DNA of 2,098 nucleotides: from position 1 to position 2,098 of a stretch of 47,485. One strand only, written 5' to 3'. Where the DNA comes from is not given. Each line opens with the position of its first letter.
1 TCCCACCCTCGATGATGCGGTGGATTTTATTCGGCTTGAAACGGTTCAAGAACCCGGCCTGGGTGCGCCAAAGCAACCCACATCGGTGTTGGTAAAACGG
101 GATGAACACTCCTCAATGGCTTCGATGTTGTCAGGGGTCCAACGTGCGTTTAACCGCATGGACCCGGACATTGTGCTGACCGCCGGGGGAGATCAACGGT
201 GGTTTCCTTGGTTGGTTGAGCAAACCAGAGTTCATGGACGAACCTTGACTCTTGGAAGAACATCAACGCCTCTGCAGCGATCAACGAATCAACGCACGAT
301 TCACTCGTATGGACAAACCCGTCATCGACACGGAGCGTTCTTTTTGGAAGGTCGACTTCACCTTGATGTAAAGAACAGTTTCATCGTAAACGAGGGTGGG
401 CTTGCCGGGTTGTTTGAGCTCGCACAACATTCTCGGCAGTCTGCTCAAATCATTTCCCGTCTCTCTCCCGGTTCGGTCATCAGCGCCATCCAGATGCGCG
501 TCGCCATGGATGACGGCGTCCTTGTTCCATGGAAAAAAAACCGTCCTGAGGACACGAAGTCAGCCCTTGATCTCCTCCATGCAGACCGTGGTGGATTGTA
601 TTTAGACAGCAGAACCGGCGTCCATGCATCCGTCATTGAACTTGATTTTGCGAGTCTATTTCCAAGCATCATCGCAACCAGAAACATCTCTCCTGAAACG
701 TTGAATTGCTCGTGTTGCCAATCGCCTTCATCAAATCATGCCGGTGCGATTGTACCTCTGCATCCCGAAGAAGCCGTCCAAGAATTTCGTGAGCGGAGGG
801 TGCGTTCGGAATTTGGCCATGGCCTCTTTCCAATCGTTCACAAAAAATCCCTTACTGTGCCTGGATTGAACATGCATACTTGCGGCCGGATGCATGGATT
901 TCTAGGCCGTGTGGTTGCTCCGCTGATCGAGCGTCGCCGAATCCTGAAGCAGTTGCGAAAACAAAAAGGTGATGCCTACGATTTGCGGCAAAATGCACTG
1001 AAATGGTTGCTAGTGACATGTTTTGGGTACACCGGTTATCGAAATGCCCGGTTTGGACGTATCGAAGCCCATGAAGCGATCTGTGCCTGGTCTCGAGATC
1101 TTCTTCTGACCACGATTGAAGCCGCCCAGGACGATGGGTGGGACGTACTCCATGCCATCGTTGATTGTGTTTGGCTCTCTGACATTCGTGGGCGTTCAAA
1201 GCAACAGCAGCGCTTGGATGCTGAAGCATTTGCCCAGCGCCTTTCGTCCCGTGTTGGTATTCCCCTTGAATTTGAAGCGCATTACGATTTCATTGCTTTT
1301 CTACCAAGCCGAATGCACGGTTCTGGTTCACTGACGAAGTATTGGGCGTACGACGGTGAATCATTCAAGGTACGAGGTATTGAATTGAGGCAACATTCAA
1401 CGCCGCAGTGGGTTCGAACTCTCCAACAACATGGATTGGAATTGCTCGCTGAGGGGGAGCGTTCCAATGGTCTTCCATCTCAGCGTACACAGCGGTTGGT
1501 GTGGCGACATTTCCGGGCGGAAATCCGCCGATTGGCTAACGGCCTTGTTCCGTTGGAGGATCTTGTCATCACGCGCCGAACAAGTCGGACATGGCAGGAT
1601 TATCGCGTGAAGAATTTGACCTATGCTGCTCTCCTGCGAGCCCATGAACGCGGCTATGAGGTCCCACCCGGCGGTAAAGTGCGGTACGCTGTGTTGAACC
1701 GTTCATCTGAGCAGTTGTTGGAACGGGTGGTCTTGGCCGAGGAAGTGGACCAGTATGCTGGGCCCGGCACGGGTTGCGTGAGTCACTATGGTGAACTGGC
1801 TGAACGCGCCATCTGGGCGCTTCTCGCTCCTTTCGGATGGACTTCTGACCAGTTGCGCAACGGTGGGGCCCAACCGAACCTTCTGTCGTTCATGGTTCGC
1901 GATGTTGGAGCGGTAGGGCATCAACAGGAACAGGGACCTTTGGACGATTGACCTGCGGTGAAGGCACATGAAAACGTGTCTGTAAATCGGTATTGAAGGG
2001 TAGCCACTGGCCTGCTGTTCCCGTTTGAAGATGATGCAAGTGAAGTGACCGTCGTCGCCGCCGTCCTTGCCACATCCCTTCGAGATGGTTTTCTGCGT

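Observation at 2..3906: A divergent PolB, an orphan RecA-fold ATPase and DinB lie together: candidate archaeal damage-tolerance or mutagenesis module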

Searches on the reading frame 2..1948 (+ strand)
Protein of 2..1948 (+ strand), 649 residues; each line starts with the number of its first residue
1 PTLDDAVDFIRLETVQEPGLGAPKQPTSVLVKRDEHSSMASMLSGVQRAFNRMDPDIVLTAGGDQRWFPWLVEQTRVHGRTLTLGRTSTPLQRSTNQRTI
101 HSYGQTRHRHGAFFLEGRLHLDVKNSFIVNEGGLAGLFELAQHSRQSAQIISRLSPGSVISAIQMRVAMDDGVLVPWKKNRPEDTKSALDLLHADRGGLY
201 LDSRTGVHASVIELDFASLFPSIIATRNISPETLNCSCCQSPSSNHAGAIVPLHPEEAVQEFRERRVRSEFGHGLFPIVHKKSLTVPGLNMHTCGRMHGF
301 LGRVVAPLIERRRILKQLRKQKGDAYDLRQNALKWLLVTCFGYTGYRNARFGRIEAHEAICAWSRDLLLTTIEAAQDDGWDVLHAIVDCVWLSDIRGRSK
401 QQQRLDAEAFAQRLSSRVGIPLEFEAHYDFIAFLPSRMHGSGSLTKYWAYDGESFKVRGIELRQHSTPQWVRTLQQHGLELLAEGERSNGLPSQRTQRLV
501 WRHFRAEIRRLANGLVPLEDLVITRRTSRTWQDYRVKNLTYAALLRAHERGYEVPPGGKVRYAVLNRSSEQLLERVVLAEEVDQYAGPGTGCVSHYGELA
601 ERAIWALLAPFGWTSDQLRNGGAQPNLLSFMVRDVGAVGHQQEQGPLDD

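Call 4: search_protein_families(library=pfam, proteins=[window:2-1948:+], max_evalue=0.1)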
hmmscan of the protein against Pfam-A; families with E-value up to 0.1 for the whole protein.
window:2-1948:+ (649 aa): 1 family
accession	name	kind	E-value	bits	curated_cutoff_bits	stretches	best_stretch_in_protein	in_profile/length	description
PF00136.26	DNA_pol_B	-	2.2e-21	76.6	23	1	166-573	21-416/453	DNA polymerase family B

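Call 5: search_protein_families(library=ncbifam, proteins=[window:2-1948:+], max_evalue=0.1)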
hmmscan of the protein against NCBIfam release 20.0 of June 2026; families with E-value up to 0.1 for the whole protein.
window:2-1948:+ (649 aa): 9 families
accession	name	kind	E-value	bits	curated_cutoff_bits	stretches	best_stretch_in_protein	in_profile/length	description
NF004418.0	PRK05761.1-4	subfamily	1e-114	384.3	692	2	280-620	367-702/717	type B DNA-directed DNA polymerase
NF004416.0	PRK05761.1-2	equivalog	2.5e-108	363.2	516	2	297-569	362-617/665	type B DNA-directed DNA polymerase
NF004417.0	PRK05761.1-3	equivalog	1.8e-21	75.9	780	2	284-535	534-776/858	DNA-directed DNA polymerase I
TIGR00592.1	pol2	superfamily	2e-17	62.6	239.95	2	298-583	859-1148/1176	DNA polymerase (pol2)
NF004419.0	PRK05761.1-5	equivalog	1.3e-16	59.8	1285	2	279-562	608-873/932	DNA-directed DNA polymerase I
NF004415.0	PRK05761.1-1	equivalog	2.5e-13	48.8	1289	2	196-243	495-542/883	DNA-directed DNA polymerase I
NF004421.0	PRK05762.1-2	equivalog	1.6e-12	46.6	570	1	195-413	411-583/795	DNA polymerase II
NF004422.0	PRK05762.1-4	equivalog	1.3e-08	33.7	1103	1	194-244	402-451/789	DNA polymerase II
NF004420.0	PRK05762.1-1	equivalog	7.5e-06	24.9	1435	1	193-238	397-442/783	DNA polymerase II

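Call 7: search_solved_structures(query=window:2-1948:+, max_evalue=0.01, show_alignments=2)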
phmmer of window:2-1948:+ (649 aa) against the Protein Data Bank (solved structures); distinct sequences matched with E-value up to 0.01: 54.
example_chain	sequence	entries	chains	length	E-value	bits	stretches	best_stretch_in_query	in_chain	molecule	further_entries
3a2f_A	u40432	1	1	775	3.4e-31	111.6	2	289-619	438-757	DNA polymerase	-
6wya_A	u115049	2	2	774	3.5e-31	111.5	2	287-620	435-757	DNA polymerase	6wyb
2jgu_A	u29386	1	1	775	4.7e-31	111.1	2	289-619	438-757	DNA POLYMERASE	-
4ahc_A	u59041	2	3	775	2e-30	109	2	289-619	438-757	DNA POLYMERASE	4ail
4fm2_A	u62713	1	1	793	3.8e-30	108.1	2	287-586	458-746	DNA polymerase 1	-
4flt_A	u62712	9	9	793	5.5e-30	107.5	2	287-586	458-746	DNA polymerase 1 | Pyrococcus abyssi B family DNA polymerase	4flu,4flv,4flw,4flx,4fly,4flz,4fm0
1wn7_A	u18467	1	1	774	8.8e-30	106.9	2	287-619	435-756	Family B DNA Polymerase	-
4k8z_A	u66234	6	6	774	1.6e-29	106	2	287-619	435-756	DNA polymerase | DNA polymerase,DNA polymerase,DNA polymerase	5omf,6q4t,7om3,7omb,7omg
1wns_A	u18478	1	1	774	1.6e-29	106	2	287-619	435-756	DNA POLYMERASE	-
2xhb_A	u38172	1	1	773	3.2e-29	105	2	288-619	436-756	DNA POLYMERASE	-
2vwk_A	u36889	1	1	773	3.3e-29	105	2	288-619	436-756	DNA POLYMERASE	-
2vwj_A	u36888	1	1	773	3.3e-29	105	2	288-619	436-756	DNA POLYMERASE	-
8s84_A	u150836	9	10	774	3.3e-29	105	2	287-619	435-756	DNA polymerase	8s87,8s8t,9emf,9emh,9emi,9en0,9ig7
1tgo_A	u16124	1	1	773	4.4e-29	104.6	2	288-619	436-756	PROTEIN (THERMOSTABLE B DNA POLYMERASE)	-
9oat_A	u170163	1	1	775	4.5e-29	104.5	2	287-620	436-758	5-270, TNA polymerase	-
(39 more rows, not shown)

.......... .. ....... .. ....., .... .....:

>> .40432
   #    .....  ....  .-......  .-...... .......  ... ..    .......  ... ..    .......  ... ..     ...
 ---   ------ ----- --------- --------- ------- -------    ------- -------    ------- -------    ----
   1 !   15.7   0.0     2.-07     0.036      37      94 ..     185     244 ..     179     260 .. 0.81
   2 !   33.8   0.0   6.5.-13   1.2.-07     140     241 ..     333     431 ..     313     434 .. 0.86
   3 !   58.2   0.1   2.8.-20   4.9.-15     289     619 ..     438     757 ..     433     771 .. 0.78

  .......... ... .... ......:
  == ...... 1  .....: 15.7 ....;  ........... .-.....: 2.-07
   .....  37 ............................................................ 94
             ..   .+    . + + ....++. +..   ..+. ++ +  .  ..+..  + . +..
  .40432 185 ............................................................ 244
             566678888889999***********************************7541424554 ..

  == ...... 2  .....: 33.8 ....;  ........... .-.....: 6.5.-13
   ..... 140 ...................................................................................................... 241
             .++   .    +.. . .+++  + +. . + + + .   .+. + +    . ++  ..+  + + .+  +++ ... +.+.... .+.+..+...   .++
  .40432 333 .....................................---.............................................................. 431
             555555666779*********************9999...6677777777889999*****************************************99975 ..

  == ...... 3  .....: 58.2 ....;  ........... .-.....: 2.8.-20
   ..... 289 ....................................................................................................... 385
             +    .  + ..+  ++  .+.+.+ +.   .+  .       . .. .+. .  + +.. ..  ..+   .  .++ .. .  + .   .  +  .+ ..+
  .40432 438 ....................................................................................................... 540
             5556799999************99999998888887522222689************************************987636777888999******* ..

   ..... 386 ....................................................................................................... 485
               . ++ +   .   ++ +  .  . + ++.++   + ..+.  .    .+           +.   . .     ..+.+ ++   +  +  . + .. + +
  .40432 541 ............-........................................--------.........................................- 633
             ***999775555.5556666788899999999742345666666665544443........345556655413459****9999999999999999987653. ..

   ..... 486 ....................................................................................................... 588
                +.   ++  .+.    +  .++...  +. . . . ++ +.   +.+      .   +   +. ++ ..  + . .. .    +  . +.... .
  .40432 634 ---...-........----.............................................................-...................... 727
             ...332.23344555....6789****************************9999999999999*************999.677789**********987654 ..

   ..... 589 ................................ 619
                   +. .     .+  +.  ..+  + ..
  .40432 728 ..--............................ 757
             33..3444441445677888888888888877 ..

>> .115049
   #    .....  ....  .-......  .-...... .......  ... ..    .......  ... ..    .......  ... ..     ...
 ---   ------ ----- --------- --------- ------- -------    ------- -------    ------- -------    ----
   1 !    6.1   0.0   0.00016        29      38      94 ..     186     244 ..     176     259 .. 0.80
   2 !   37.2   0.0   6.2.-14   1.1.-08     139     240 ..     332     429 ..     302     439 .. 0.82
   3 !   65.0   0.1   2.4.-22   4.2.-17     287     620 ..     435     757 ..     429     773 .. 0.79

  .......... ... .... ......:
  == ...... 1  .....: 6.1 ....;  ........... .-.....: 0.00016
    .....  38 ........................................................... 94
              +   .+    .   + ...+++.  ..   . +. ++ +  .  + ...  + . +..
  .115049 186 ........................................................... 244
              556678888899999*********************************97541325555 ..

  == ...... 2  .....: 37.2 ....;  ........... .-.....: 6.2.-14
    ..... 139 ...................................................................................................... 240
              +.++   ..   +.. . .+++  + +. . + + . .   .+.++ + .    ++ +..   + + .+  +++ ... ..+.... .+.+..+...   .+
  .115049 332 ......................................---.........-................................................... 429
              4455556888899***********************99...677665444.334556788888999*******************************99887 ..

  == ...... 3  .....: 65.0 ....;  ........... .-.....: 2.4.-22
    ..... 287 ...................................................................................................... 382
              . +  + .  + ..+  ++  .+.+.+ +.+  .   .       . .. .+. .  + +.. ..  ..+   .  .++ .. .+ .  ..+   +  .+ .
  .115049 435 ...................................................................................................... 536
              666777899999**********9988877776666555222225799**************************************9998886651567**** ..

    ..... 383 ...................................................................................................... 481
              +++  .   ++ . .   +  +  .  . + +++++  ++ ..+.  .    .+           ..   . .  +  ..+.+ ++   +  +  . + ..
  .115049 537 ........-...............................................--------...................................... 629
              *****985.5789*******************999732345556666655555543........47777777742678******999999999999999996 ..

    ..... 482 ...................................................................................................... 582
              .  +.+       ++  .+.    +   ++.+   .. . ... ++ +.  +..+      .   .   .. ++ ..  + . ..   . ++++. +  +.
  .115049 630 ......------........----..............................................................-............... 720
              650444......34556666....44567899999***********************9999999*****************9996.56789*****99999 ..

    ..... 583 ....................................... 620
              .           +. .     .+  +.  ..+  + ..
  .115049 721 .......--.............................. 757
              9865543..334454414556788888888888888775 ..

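Call 31: find_homologous_proteins(query=window:2-1948:+, max_evalue=0.001)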
Query window:2-1948:+ (649 aa): 2867 proteins with E <= 0.001 among 8000 candidates; the best 120 are listed.
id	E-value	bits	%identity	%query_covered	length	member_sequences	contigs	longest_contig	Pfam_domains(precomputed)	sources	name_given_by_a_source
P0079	0.0e+0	1496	100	100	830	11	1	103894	PF00136.27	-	-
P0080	0.0e+0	1264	85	100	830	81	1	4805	PF00136.27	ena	-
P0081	0.0e+0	1262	84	99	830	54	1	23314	PF00136.27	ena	-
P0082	0.0e+0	1259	84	98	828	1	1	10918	PF00136.27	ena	-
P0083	0.0e+0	1258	84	98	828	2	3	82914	PF00136.27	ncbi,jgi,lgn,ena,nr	ncbi:MAG TPA: hypothetical protein D7H91_03360 [Candidatus Poseidoniales archaeon]|nr:MAG TPA: hypot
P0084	0.0e+0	1258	84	98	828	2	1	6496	PF00136.27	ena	-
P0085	0.0e+0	1258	85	98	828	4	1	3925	PF00136.27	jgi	jgi:DNA polymerase elongation subunit (family B)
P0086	0.0e+0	1258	84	98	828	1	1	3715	PF00136.27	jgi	jgi:DNA polymerase elongation subunit (family B)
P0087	0.0e+0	1258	84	98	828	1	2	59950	PF00136.27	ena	-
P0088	0.0e+0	1257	84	98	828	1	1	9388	PF00136.27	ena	-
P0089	0.0e+0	1257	84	98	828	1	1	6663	PF00136.27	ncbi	-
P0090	0.0e+0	1255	84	98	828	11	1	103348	PF00136.27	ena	-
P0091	0.0e+0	1255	84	98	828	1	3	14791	PF00136.27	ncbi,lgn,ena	-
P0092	0.0e+0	1254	84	98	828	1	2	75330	PF00136.27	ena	-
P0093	0.0e+0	1252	84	98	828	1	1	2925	PF00136.27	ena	-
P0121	0.0e+0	1019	70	98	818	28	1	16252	PF00136.27,PF03104.26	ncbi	-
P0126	2.8e-295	999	69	97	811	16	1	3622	PF00136.27,PF03104.26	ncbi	-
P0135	3.0e-275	933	66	97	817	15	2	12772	PF00136.27,PF03104.26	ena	-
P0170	5.5e-208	711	52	97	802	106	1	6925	PF00136.27,PF03104.26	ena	-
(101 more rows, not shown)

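Call 66: find_encoding_contigs(protein=P0079, flank=6000, max_places=2)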
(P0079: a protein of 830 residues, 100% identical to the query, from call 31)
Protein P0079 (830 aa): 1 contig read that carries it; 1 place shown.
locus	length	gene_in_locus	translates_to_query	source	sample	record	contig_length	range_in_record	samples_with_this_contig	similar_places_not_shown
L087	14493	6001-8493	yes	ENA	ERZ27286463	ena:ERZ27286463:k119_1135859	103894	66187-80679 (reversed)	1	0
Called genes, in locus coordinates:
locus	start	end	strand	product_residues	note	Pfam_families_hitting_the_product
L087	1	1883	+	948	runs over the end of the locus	PF01411:tRNA-synt_2c, PF07973:tRNA_SAD, PF02272:DHHA1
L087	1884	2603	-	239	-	PF00293:NUDIX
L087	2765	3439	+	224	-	PF00753:Lactamase_B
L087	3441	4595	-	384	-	-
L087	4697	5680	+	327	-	PF00389:2-Hacid_dh, PF02826:2-Hacid_dh_C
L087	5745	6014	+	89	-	PF26485:DUF8156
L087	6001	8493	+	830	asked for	PF00136:DNA_pol_B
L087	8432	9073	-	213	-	-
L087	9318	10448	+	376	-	PF00817:IMS, PF14520:HHH_5 (weak), PF11799:IMS_C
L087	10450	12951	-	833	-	PF00133:tRNA-synt_1, PF09334:tRNA-synt_1g, PF08264:Anticodon_1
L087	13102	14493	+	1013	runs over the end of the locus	PF03176:MMPL, PF12349:Sterol-sensing (weak), PF03176:MMPL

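Call 70: search_solved_structures(query=P0079, max_evalue=1e-20, show_alignments=1)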
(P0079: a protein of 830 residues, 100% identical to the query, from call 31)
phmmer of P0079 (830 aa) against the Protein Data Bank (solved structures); distinct sequences matched with E-value up to 1e-20: 34.
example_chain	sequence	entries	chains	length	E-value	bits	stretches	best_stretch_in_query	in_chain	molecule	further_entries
3a2f_A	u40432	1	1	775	5.5e-31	110.7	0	469-800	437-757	DNA polymerase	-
2jgu_A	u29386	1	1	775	7.6e-31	110.3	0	469-800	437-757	DNA POLYMERASE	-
6wya_A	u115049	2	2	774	1.4e-30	109.4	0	468-801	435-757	DNA polymerase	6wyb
4ahc_A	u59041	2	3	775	3.3e-30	108.2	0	469-800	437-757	DNA POLYMERASE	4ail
4fm2_A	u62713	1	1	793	1.5e-29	106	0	468-767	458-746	DNA polymerase 1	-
4flt_A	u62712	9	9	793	2.2e-29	105.4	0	468-767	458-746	DNA polymerase 1 | Pyrococcus abyssi B family DNA polymerase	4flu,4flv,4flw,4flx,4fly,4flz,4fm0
1wn7_A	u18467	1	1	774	3.1e-29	104.9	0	468-800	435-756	Family B DNA Polymerase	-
4k8z_A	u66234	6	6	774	5.6e-29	104.1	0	468-800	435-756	DNA polymerase | DNA polymerase,DNA polymerase,DNA polymerase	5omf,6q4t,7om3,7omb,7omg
1wns_A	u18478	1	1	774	5.7e-29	104.1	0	468-800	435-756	DNA POLYMERASE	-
2xhb_A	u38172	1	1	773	1.2e-28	103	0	469-800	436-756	DNA POLYMERASE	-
8s84_A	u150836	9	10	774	1.2e-28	103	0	468-800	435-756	DNA polymerase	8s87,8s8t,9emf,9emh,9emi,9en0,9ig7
2vwj_A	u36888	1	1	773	1.2e-28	103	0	469-800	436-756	DNA POLYMERASE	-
2vwk_A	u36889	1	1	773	1.2e-28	102.9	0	469-800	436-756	DNA POLYMERASE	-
9oat_A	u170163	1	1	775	1.3e-28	102.8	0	468-801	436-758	5-270, TNA polymerase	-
1tgo_A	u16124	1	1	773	1.6e-28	102.5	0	469-800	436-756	PROTEIN (THERMOSTABLE B DNA POLYMERASE)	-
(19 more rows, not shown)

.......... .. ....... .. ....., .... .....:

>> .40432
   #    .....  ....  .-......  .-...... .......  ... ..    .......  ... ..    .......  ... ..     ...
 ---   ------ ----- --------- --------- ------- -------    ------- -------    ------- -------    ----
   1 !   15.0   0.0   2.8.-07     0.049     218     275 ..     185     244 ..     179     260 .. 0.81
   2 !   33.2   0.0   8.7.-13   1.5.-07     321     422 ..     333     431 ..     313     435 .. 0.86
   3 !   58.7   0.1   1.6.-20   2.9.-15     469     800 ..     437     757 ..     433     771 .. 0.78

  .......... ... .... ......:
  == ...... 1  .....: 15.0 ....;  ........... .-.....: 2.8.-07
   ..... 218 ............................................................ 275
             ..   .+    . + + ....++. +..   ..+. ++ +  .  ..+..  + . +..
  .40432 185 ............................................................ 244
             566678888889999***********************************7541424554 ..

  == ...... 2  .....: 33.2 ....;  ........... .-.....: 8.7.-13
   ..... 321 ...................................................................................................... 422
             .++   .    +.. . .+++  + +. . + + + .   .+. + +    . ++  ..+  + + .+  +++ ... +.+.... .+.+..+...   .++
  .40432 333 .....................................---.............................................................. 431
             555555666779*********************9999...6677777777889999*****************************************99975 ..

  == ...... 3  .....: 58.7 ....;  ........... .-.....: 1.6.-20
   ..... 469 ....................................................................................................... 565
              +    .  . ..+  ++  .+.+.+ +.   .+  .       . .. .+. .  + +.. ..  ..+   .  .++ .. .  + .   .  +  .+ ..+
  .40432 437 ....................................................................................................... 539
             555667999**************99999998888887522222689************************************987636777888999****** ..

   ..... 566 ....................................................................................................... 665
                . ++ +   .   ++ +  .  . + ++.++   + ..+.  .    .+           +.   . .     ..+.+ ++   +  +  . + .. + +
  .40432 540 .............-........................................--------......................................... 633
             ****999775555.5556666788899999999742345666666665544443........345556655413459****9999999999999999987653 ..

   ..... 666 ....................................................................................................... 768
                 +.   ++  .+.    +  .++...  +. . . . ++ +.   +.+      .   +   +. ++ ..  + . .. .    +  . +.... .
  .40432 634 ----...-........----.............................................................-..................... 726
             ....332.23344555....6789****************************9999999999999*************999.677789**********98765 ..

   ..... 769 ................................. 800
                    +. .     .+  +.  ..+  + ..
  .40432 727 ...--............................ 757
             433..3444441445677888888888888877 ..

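Call 74: search_protein_families(library=pfam, proteins=[L087:5745-6011:+, P0079], max_evalue=0.1)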
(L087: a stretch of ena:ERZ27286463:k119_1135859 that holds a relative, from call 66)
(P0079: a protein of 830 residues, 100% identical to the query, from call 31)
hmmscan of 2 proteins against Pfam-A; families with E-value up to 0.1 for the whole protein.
L087:5745-6011:+ (89 aa): 2 families
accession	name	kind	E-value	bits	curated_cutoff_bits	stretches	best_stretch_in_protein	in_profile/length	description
PF10393.14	Matrilin_ccoil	-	0.035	14.3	26.3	0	56-85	15-44/45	Trimeric coiled-coil oligomerisation domain of matrilin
PF16326.10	ABC_tran_CTD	-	0.089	13.5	32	0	71-87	9-25/69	ABC transporter C-terminal domain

P0079 (830 aa): 1 family
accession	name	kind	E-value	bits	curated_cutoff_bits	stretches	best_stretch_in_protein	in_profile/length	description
PF00136.26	DNA_pol_B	-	6.9e-21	75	23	1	349-754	23-416/453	DNA polymerase family B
